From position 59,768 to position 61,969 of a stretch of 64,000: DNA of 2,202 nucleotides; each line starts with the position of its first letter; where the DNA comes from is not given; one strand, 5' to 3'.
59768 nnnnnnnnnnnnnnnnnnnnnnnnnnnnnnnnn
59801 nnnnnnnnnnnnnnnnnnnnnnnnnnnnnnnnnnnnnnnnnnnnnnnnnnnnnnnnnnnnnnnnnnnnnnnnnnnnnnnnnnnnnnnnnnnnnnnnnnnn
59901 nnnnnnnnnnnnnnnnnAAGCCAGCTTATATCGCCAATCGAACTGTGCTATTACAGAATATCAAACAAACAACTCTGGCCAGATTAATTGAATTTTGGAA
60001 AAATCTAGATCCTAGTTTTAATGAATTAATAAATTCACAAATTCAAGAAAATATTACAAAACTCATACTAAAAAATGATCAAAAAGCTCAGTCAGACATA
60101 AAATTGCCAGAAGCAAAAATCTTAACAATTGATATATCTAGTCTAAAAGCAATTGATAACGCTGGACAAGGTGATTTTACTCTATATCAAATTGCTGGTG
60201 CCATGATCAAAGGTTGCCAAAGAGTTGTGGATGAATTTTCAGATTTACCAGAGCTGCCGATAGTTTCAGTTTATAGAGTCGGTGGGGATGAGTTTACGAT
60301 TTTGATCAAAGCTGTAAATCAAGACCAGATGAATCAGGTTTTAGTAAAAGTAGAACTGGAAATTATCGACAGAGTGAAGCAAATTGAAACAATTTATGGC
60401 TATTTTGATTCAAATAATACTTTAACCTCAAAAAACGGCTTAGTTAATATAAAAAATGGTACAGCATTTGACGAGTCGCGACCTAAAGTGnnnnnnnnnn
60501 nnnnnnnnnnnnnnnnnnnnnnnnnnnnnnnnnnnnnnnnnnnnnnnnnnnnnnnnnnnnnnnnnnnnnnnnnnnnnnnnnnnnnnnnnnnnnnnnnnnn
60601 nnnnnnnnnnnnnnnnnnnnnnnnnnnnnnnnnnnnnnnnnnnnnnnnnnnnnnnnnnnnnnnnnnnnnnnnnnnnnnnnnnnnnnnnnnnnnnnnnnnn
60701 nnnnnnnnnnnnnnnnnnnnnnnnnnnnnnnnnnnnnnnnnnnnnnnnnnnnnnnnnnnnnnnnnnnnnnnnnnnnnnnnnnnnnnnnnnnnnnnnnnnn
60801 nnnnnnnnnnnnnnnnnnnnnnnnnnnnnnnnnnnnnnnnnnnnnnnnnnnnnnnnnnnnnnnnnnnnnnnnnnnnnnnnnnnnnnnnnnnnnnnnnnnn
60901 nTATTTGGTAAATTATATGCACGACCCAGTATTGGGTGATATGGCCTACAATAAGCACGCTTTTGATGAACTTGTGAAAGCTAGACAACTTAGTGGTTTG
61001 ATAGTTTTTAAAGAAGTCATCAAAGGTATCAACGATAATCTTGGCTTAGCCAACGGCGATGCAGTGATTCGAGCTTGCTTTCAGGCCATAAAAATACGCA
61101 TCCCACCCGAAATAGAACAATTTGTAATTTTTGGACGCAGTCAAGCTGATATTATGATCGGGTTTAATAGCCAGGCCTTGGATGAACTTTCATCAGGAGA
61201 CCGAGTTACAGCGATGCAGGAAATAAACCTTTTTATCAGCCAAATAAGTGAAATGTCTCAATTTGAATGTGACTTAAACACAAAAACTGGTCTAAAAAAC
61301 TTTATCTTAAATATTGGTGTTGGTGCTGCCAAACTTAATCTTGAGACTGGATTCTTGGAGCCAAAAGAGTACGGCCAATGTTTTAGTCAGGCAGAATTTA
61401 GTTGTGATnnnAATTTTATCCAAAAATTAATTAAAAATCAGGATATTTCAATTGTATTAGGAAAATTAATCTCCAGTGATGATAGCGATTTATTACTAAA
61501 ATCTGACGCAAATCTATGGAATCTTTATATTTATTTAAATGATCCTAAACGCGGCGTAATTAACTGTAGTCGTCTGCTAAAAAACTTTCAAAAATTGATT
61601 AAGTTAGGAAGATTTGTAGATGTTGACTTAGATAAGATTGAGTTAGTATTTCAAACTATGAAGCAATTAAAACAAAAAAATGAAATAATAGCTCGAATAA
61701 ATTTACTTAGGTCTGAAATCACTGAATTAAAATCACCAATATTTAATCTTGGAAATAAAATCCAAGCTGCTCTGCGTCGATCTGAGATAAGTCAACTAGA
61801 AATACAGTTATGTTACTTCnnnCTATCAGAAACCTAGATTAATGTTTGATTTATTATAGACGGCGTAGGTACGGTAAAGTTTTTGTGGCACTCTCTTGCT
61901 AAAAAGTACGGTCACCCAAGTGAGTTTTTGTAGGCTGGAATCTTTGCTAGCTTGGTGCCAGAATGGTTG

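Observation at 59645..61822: Tandem GGDEF-like protein (one catalytic-looking, one degenerate domain), split by a single in-frame TAA from a further 137 open codons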

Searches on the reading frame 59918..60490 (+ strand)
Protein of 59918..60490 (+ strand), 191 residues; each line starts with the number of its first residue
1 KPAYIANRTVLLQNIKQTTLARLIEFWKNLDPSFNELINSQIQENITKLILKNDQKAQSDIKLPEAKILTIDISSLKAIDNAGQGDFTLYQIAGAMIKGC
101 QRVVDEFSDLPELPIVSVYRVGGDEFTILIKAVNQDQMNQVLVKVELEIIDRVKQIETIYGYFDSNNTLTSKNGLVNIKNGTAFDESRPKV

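Call 77: search_solved_structures(query=A5, max_evalue=0.01, show_alignments=3)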
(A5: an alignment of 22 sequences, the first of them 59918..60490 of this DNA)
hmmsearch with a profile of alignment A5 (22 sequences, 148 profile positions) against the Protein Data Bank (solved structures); distinct sequences matched with E-value up to 0.01: 44.
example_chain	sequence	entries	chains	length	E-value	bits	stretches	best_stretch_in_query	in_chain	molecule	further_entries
4zve_A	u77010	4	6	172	6.7e-09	39.3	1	5-120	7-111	Diguanylate cyclase DosC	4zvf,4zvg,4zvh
4urg_A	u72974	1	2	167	1.9e-08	37.9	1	7-113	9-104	DIGUANYLATE CYCLASE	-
4urq_U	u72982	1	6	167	2.2e-08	37.6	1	7-113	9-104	DIGUANYLATE CYCLASE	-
4urs_A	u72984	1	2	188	2.5e-08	37.4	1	7-113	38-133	DIGUANYLATE CYCLASE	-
5euh_A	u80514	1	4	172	9.3e-08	35.6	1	6-123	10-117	Putative GGDEF domain membrane protein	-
9t28_A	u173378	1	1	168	1.6e-07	34.9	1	7-123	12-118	diguanylate cyclase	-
3i5b_A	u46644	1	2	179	1.8e-07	34.7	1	7-123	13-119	WspR response regulator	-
3i5c_A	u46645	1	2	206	2e-07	34.5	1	7-123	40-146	Fusion of General control protein GCN4 and WSPR response regulator protein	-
8c05_A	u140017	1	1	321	2.4e-07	34.2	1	24-118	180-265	Sensor domain-containing diguanylate cyclase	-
6zxb_A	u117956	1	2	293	4.9e-07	33.2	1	5-119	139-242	Putative GGDEF/response regulator receiver domain protein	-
6zxc_A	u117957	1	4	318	6e-07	33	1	5-119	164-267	Putative GGDEF/response regulator receiver domain protein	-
3bre_A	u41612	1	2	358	8.3e-07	32.5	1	7-123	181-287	Probable two-component response regulator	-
6zxm_A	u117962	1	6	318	1.2e-06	32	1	5-119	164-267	Putative GGDEF/response regulator receiver domain protein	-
5m3c_A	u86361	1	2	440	2.1e-06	31.2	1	7-114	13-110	Diguanylate cyclase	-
4yme_A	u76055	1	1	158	5.2e-06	29.9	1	5-96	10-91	sensory box/GGDEF family protein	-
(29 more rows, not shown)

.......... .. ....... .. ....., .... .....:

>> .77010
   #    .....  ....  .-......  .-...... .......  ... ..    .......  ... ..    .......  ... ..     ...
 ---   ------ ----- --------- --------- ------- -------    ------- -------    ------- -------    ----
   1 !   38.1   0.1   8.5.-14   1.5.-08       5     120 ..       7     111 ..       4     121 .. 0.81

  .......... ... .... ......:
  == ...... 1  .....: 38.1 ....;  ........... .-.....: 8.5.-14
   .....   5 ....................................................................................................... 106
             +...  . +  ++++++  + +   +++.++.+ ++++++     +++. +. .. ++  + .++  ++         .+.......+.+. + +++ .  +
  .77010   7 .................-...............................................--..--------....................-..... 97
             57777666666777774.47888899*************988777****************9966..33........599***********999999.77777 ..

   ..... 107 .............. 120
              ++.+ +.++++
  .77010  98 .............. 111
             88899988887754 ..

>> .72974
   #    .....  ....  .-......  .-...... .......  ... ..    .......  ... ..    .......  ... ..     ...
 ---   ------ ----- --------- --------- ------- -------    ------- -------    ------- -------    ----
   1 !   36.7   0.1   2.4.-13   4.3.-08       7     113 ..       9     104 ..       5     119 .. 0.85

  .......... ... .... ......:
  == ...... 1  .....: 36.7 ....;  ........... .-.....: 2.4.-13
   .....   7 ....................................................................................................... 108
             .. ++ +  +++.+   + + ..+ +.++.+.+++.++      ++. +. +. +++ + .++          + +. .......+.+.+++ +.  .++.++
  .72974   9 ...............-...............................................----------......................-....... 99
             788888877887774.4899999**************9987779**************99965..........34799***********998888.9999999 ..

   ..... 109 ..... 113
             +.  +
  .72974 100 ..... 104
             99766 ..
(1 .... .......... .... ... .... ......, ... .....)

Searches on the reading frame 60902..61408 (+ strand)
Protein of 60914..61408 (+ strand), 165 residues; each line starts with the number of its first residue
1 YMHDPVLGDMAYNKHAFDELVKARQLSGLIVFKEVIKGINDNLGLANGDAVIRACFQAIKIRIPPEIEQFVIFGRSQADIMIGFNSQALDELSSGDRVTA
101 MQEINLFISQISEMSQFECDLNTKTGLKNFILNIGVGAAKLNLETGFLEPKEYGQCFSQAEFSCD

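Call 42: search_protein_families(library=pfam, proteins=[window:60914-61408:+], max_evalue=10)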
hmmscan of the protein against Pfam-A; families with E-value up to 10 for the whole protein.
window:60914-61408:+ (165 aa): 0 families

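Call 49: predict_structure(alignment_id=A4)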
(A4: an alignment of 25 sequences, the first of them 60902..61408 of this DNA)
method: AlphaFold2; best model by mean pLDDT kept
length: 169 residues; sequences in the alignment: 25
mean_pLDDT: 91.6   pTM: 0.86
mean pLDDT of the five models: 91.6, 91.0, 89.8, 89.6, 89.2
residues with pLDDT >= 90: 139; 70-90: 25; 50-70: 3; < 50: 2
segments of 3 or more residues with pLDDT < 50: none
pLDDT, mean of each block of 10 residues (from residue 1): 68 92 91 91 93 96 97 95 95 93 96 95 95 96 91 84 88
secondary structure, 60 per line:
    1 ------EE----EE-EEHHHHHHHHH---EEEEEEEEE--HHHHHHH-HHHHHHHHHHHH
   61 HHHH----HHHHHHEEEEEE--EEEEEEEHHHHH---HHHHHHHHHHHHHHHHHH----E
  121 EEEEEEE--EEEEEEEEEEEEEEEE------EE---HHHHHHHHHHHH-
elements in order: H18-26 E30-38 H41-47 H49-64 H69-74 E75-80 E83-89 H90-94 H98-115 E120-127 E130-145 H157-168

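Call 51: fold_search(model_id=the predicted structure, library=pdb)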
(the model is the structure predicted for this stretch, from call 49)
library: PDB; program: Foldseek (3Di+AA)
matches with E <= 10: 1284; with E <= 0.001: 41
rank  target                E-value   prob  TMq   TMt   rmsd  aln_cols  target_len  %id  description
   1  7a7e_A                1.2e-06  1.00  0.50  0.49   6.9       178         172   15  Structure of a delta-N mutant - E232start - of PA1120 (TpbB or YfiN) from Pseudomonas aeruginosa (PAO1) comprising onl (released 2021-07-07)
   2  4urg_B                1.3e-06  1.00  0.48  0.51   6.6       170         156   16  Crystal Structure of GGDEF domain from T.maritima (active-like dimer) (released 2014-10-08)
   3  5llx_B                2.1e-06  1.00  0.49  0.16   6.6       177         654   15  Bacteriophytochrome activated diguanylyl cyclase from Idiomarina species A28L with GTP bound (released 2017-03-15)
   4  7e6g_A                2.2e-06  1.00  0.51  0.35   6.5       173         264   14  Crystal structure of diguanylate cyclase SiaD in complex with its activator SiaC from Pseudomonas aeruginosa (released 2021-09-22)
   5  9g86_A                2.4e-06  1.00  0.49  0.21   7.5       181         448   15  Structure of Response regulator PleD in complex with c-diGMP and pppGpp (released 2025-08-06)
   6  3ign                  3.1e-06  1.00  0.51  0.52   6.1       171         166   22  Crystal Structure of the GGDEF domain from Marinobacter aquaeolei diguanylate cyclase complexed with c-di-GMP - Northeas (released 2009-08-11)
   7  3hva_A                3.3e-06  1.00  0.52  0.54   6.1       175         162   12  Crystal structure of FimX GGDEF domain from Pseudomonas aeruginosa (released 2009-08-18)
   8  4urs_A                4.6e-06  1.00  0.49  0.51   6.6       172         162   16  Crystal Structure of GGDEF domain from T.maritima (released 2014-10-08)
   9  4urg_A                5.3e-06  1.00  0.49  0.54   6.4       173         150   18  Crystal Structure of GGDEF domain from T.maritima (active-like dimer) (released 2014-10-08)
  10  7e6g_B                5.6e-06  1.00  0.52  0.36   6.6       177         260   14  Crystal structure of diguanylate cyclase SiaD in complex with its activator SiaC from Pseudomonas aeruginosa (released 2021-09-22)
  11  4zvg_B                5.6e-06  1.00  0.49  0.51   6.0       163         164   17  Crystal structure of GGDEF domain of the E. coli DosC - form III (released 2015-11-11)
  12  4zmm_B                8.9e-06  1.00  0.48  0.49   6.9       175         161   15  GGDEF domain of Dcsbis complexed with c-di-GMP (released 2016-05-04)
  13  5m3c_B                1.0e-05  1.00  0.48  0.22   6.6       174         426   17  Structure of the hybrid domain (GGDEF-EAL) of PA0575 from Pseudomonas aeruginosa PAO1 at 2.8 Ang. with GTP and Ca2+ bo (released 2017-12-20)
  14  6et7_B                1.2e-05  1.00  0.48  0.15   6.6       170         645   18  Activated heterodimer of the bacteriophytochrome regulated diguanylyl cyclase variant - S505V A526V - from Idiomarina  (released 2018-06-13)
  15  6ttr_A                1.4e-05  1.00  0.46  0.41   7.2       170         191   18  Crystal Structure of the coiled coil and GGDEF domain of DgcB from Caulobacter crescentus in complex with c-di-GMP (released 2021-01-13)
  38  6pwj_B                4.5e-04  1.00  0.42  0.20   7.9       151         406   14  Vibrio cholerae LapD S helix-GGDEF-EAL (apo) (released 2019-10-09)
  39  6pwj_A                4.8e-04  1.00  0.41  0.19   9.9       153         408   16  Vibrio cholerae LapD S helix-GGDEF-EAL (apo) (released 2019-10-09)
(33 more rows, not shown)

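Call 74: search_solved_structures(query=A4, max_evalue=1, show_alignments=3)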
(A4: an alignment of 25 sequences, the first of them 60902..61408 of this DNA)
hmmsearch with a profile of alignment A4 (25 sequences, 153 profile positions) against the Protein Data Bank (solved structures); distinct sequences matched with E-value up to 1: 47.
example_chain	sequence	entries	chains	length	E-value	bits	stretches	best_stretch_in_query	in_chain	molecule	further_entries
6pwj_A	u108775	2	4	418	3e-06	30.8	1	8-149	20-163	GGDEF and EAL domain-containing protein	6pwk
3ign_A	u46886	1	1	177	6.1e-06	29.8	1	28-151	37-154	Diguanylate cyclase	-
6hbz_A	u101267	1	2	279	9.5e-06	29.2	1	32-152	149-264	GGDEF domain protein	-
4zve_A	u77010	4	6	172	5.6e-05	26.7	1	32-127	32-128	Diguanylate cyclase DosC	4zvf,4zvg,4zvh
6zxb_A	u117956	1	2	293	0.00011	25.8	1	19-127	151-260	Putative GGDEF/response regulator receiver domain protein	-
3qyy_A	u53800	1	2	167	0.00012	25.7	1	33-127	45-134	Response regulator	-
6zxc_A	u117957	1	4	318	0.00013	25.6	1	19-127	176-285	Putative GGDEF/response regulator receiver domain protein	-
5euh_A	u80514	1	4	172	0.00013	25.6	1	32-148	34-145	Putative GGDEF domain membrane protein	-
4urg_A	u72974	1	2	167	0.00015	25.3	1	33-147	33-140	DIGUANYLATE CYCLASE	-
4urq_U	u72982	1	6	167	0.00015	25.3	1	33-147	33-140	DIGUANYLATE CYCLASE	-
4urs_A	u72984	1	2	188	0.00021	24.9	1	33-146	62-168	DIGUANYLATE CYCLASE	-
6zxm_A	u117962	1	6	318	0.00021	24.8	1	19-127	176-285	Putative GGDEF/response regulator receiver domain protein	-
8c05_A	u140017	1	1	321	0.0005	23.6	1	32-150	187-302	Sensor domain-containing diguanylate cyclase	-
7e6g_A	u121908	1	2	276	0.00069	23.2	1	28-134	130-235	Putative GGDEF domain protein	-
9t28_A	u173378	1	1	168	0.00086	22.9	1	25-153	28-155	diguanylate cyclase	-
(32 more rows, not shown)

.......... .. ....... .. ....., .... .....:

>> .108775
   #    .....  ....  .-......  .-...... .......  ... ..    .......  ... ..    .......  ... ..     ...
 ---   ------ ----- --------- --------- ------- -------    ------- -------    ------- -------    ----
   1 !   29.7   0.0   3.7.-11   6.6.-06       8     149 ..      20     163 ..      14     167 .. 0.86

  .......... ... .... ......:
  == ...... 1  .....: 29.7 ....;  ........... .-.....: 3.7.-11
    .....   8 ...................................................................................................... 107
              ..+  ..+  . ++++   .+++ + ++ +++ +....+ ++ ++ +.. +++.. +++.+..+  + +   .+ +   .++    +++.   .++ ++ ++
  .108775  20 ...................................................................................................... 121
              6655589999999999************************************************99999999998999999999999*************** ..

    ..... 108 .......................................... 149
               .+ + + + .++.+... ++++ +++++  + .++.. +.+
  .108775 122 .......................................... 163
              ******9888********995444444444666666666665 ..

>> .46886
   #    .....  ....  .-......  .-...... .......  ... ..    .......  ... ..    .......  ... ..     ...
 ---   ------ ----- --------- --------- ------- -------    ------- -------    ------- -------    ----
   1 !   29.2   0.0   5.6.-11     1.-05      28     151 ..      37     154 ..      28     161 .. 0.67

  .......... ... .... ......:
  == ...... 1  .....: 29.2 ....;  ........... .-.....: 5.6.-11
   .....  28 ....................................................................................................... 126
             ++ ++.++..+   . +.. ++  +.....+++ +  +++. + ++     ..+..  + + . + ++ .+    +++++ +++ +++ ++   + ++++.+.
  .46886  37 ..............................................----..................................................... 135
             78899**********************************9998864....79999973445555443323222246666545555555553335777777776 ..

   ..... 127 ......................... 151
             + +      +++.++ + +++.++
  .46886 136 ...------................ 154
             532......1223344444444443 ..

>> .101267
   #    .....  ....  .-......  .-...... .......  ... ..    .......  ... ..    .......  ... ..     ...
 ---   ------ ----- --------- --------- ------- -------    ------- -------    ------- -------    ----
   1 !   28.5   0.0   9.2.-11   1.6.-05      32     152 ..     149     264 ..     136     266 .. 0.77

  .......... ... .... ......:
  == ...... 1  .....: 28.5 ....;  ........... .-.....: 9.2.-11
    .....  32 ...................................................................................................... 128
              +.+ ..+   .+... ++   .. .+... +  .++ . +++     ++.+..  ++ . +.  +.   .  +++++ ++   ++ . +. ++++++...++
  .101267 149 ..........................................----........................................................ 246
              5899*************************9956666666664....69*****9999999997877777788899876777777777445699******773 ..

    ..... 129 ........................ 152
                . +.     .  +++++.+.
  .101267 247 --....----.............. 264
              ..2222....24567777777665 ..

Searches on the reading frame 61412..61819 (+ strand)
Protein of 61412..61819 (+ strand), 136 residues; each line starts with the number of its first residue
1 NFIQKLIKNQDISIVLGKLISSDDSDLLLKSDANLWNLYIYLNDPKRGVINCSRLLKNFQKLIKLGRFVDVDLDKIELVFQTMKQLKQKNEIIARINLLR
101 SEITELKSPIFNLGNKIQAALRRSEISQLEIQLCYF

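Call 4: search_protein_families(library=pfam, proteins=[window:61412-61819:+], max_evalue=10)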
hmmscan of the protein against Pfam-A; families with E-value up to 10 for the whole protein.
window:61412-61819:+ (136 aa): 3 families
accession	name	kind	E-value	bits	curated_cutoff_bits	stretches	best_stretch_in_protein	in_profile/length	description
PF10869.13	DUF2666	-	0.023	15.4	23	1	48-104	26-88/135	Domain of unknown function (DUF2666)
PF08898.15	DUF1843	-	0.12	13.4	23.3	1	72-106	15-50/52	Domain of unknown function (DUF1843)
PF06005.17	ZapB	-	0.17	12.8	31.5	1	80-128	3-50/71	Cell division protein ZapB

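Call 40: search_protein_families(library=padloc, proteins=[window:61412-61819:+], max_evalue=0.01)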
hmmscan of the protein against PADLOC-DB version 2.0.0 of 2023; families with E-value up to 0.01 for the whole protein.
window:61412-61819:+ (136 aa): 0 families
